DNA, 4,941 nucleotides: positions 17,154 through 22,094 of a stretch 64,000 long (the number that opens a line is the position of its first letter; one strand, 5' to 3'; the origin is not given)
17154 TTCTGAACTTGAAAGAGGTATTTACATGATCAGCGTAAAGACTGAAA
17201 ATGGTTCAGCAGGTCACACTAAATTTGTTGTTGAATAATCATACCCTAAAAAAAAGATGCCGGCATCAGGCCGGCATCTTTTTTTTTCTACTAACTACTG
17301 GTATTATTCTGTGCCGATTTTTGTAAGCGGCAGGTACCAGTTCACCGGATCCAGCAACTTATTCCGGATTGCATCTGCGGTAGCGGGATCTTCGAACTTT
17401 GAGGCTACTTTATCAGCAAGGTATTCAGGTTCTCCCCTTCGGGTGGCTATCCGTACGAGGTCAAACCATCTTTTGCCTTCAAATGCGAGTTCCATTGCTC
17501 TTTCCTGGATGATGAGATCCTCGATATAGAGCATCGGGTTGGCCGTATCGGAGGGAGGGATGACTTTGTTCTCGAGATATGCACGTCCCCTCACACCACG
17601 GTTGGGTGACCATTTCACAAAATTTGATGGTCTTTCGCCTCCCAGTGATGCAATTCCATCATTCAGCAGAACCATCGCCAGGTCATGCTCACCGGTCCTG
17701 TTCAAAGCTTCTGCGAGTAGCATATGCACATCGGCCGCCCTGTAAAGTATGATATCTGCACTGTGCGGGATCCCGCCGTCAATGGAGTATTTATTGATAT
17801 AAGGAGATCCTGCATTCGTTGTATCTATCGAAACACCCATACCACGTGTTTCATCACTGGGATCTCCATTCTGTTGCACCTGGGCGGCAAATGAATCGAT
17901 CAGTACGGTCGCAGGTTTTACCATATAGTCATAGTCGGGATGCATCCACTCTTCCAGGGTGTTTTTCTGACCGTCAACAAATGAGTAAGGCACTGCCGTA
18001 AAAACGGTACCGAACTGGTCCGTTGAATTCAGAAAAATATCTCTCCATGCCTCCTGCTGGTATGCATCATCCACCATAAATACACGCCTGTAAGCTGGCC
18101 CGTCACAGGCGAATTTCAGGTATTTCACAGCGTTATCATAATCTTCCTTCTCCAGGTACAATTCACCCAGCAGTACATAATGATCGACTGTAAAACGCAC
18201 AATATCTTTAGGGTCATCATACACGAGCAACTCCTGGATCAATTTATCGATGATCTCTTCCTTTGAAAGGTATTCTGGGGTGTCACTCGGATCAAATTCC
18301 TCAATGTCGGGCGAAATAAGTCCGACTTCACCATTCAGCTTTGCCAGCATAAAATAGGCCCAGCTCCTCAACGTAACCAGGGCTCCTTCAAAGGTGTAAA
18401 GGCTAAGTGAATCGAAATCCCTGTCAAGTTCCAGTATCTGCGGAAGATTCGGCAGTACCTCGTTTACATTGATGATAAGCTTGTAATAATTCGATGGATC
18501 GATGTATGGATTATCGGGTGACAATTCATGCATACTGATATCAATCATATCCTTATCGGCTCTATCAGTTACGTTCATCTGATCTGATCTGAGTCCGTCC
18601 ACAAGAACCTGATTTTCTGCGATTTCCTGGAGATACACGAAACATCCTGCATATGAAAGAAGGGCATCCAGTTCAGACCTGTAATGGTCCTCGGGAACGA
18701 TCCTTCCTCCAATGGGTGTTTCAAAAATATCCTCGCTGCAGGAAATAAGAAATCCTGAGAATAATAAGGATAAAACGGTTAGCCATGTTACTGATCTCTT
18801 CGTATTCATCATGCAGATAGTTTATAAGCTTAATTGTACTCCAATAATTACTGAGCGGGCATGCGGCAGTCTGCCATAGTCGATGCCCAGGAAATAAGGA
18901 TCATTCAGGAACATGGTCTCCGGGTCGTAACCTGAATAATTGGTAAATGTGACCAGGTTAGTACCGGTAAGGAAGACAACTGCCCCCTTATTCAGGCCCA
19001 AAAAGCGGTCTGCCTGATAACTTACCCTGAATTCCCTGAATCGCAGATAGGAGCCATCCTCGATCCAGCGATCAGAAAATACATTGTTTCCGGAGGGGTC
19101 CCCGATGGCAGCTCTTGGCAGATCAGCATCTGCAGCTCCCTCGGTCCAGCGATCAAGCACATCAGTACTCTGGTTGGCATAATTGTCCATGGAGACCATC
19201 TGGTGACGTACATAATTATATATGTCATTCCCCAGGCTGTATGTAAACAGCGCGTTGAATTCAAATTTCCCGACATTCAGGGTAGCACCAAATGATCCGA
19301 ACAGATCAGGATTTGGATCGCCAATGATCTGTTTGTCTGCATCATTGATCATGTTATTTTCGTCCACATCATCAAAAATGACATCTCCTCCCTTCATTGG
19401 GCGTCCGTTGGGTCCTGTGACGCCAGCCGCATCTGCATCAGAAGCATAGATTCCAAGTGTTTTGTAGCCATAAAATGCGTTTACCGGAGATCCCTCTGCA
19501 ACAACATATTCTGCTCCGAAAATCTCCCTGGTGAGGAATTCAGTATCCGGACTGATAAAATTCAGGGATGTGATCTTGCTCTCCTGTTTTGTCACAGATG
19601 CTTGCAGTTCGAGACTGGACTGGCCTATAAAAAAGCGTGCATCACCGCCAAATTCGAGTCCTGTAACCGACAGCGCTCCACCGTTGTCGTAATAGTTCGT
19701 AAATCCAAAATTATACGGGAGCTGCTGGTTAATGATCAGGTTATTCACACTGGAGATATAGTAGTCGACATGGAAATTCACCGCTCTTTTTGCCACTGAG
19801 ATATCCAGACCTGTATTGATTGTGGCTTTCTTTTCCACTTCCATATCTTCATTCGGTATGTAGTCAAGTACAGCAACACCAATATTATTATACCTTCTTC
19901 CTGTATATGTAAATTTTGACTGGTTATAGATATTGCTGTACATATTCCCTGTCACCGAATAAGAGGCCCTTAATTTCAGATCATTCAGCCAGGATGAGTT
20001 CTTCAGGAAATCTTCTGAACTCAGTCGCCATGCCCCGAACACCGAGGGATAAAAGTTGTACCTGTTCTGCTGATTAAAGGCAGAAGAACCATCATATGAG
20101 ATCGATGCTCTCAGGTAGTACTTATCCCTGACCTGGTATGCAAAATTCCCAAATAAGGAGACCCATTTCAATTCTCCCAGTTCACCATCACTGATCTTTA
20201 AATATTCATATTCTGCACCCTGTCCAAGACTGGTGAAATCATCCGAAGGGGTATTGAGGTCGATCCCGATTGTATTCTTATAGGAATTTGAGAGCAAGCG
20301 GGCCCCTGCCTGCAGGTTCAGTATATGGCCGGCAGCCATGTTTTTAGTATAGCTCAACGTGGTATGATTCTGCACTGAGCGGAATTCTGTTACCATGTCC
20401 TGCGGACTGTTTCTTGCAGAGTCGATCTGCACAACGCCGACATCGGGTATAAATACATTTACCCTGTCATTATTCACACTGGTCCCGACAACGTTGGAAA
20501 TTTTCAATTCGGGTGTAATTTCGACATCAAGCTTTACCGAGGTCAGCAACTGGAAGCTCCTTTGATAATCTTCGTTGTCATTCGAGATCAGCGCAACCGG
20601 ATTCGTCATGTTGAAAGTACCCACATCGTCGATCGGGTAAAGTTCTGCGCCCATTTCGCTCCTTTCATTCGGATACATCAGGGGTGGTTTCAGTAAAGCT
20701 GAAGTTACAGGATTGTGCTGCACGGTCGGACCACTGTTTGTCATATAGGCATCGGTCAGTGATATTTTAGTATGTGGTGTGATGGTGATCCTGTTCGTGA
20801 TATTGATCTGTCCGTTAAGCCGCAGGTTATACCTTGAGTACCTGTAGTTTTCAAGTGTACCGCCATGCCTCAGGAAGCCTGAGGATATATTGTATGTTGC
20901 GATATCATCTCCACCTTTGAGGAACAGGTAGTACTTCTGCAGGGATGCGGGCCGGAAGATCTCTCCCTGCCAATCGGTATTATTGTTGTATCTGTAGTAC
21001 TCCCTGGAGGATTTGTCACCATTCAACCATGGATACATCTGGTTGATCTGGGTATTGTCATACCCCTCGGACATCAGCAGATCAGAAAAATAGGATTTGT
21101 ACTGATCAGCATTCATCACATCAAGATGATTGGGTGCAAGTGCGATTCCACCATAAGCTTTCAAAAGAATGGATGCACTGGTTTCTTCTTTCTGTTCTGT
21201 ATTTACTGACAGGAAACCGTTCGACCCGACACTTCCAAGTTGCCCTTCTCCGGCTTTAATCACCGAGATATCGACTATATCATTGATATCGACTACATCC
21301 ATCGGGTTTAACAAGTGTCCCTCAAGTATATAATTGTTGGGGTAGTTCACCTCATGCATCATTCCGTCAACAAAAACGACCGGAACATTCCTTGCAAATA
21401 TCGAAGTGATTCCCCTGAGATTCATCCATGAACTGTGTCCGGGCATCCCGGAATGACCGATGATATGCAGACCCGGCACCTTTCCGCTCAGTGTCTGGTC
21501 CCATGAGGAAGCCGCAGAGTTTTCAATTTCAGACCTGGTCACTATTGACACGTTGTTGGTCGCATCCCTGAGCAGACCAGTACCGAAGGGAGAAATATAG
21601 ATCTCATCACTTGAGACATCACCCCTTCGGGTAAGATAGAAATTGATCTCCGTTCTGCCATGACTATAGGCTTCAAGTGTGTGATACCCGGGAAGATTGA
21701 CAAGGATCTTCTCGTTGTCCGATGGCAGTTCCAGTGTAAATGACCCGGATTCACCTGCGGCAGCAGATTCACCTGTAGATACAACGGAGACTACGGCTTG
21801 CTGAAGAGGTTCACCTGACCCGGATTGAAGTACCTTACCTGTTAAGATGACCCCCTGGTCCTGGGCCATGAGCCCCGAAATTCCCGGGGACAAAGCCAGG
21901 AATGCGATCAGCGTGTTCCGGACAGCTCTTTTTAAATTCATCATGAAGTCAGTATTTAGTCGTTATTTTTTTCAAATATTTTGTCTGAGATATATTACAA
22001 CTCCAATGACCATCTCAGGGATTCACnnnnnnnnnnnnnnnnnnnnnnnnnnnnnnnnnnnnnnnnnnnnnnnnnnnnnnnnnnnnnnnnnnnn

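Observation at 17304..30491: Two tandem fasciclin-SusC-SusD modules forming a PUL-like operon with no recognisable CAZyme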

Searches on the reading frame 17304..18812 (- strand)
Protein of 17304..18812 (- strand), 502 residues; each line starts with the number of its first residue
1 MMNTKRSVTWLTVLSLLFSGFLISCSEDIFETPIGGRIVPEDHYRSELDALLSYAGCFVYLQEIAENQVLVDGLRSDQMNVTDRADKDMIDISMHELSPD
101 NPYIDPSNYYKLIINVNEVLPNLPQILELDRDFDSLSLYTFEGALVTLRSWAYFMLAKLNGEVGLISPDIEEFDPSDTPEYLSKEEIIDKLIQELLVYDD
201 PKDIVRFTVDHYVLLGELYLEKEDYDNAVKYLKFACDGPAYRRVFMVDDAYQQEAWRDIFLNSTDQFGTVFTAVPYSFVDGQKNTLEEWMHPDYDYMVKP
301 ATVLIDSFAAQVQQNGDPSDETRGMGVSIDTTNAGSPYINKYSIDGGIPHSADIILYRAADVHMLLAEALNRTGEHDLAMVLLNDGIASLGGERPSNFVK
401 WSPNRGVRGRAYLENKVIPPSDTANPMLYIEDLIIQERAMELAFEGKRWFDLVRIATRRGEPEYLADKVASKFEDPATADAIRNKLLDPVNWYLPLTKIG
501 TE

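Call 3: search_protein_families(library=pfam, proteins=[window:17304-18812:-], max_evalue=0.01)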
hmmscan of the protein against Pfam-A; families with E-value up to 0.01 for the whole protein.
window:17304-18812:- (502 aa): 6 families
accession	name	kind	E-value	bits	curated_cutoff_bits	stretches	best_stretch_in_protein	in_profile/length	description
PF07980.17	SusD_RagB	-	8.8e-16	58.8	23.1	1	315-482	111-264/297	SusD family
PF13181.12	TPR_8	-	9.5e-05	22.7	25.7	0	212-233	4-25/34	Tetratricopeptide repeat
PF13428.12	TPR_14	-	0.00038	21.3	23.5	0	361-388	2-29/44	Tetratricopeptide repeat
PF13432.12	TPR_16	-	0.00077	20.3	32.7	0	357-384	28-54/65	Tetratricopeptide repeat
PF00515.34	TPR_1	-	0.0024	18.1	27.8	0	212-235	4-27/34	Tetratricopeptide repeat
PF14322.12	SusD-like_3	-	0.0096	16.6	27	0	101-163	73-130/191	Starch-binding associating with outer membrane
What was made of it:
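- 17304..18812 (-): SusD2: divergent SusD-family lipoprotein. Pfam SusD_RagB 58.8 bits (call 3).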

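Call 10: search_protein_families(library=ncbifam, proteins=[window:17304-18812:-], max_evalue=0.001)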
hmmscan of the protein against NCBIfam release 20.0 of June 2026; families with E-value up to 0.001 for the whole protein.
window:17304-18812:- (502 aa): 1 family
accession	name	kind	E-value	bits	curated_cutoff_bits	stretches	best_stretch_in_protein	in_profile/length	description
NF033072.0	NanU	exception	0.00064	18.9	425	0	353-456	388-485/521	SusD family outer membrane lipoprotein NanU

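Call 57: search_solved_structures(query=window:17304-18812:-, max_evalue=0.001)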
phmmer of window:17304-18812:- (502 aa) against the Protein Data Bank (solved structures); distinct sequences matched with E-value up to 0.001: 6.
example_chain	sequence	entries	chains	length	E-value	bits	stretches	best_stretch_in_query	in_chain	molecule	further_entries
9sje_B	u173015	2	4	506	7.1e-07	31.6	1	430-464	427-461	SusD homolog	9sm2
9sjj_A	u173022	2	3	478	1.3e-06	30.7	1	430-464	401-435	SusD homolog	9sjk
3hdx_A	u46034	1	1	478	8e-05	24.9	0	74-169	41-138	SusD superfamily protein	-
8ypt_A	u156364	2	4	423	8.4e-05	24.8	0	433-459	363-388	Membrane protein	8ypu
6gcz_A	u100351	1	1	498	0.00022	23.4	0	25-228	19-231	Starch-binding associating with outer membrane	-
4l7t_A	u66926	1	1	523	0.00042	22.5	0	336-454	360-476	NanU sialic acid binding protein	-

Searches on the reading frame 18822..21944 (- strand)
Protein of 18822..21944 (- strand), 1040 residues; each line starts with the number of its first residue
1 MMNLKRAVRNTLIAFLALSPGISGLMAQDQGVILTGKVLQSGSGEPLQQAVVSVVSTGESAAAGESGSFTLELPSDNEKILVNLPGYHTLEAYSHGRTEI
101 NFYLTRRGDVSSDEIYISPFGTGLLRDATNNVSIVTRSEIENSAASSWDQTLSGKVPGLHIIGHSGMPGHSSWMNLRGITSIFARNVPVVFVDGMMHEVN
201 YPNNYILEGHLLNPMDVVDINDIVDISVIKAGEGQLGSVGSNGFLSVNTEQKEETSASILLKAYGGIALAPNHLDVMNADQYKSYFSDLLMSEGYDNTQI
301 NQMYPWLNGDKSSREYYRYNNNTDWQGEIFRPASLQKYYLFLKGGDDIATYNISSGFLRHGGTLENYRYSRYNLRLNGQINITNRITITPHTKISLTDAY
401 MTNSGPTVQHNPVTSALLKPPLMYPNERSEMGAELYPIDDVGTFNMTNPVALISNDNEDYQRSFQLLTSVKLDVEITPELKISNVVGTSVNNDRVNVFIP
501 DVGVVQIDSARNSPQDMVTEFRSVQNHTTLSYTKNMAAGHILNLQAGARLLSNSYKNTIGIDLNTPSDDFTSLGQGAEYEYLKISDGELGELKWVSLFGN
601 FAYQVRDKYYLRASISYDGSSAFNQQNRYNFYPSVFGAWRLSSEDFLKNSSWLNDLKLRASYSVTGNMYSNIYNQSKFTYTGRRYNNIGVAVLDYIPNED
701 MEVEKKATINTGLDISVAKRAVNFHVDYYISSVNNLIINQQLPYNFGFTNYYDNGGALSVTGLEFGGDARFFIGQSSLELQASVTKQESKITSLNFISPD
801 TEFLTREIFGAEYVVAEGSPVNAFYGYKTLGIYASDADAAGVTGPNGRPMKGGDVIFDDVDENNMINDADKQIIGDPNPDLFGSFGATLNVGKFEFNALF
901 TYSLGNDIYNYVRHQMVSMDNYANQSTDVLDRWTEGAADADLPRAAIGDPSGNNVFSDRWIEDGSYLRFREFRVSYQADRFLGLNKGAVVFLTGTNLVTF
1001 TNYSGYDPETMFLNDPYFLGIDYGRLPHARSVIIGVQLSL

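Call 3: search_protein_families(library=pfam, proteins=[window:18822-21944:-], max_evalue=0.01)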
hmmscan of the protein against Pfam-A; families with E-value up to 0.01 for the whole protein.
window:18822-21944:- (1040 aa): 3 families
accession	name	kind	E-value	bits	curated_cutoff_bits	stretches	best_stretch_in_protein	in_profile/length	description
PF07715.20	Plug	-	1e-11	45.7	23.9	1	125-240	2-103/107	TonB-dependent Receptor Plug Domain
PF13715.12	CarbopepD_reg_2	-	1.3e-09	38.4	32.2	1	34-94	1-62/88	CarboxypepD_reg-like domain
PF13620.12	CarboxypepD_reg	-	7.8e-07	29.8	32.3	1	34-91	2-63/82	Carboxypeptidase regulatory-like domain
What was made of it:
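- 18822..21944 (-): SusC2: second SusC/RagA-type transporter, 25% identical to SusC1. Pfam Plug and CarboxypepD_reg (call 3).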

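Call 10: search_protein_families(library=ncbifam, proteins=[window:18822-21944:-], max_evalue=0.001)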
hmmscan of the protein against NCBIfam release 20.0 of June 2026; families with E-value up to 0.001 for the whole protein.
window:18822-21944:- (1040 aa): 1 family
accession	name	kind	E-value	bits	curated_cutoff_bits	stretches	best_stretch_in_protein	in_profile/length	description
TIGR04056.1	OMP_RagA_SusC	subfamily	2.4e-158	529.3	368.25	1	34-1040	3-981/981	SusC/RagA family TonB-linked outer membrane protein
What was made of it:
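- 18822..21944 (-): TIGR04056 529 bits (call 10).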

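Call 76: search_solved_structures(query=window:18822-21944:-, max_evalue=1e-20)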
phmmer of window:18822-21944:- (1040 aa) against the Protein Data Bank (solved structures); distinct sequences matched with E-value up to 1e-20: 8.
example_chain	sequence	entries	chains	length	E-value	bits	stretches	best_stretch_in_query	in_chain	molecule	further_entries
8aa4_A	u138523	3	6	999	7.4e-85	289.3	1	25-1037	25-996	SusC homolog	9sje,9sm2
5t3r_D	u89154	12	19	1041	3.4e-45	158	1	29-1024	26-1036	SusC homolog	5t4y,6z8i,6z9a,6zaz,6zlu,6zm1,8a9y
8ypt_C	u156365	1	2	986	2.9e-40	141.7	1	591-1017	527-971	TonB-linked outer membrane protein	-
8ypu_C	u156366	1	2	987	3.1e-40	141.6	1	591-1017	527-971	SusC/RagA family TonB-linked outer membrane protein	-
6zlt_B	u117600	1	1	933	1.4e-39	139.4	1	119-1024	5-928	SusC homolog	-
6sli_B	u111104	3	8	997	1.1e-38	136.5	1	34-1039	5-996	RagA protein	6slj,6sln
6sml_B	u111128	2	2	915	2e-33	119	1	117-1039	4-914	RagA protein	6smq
6sm3_B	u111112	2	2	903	1.1e-32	116.6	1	132-1039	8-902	RagA protein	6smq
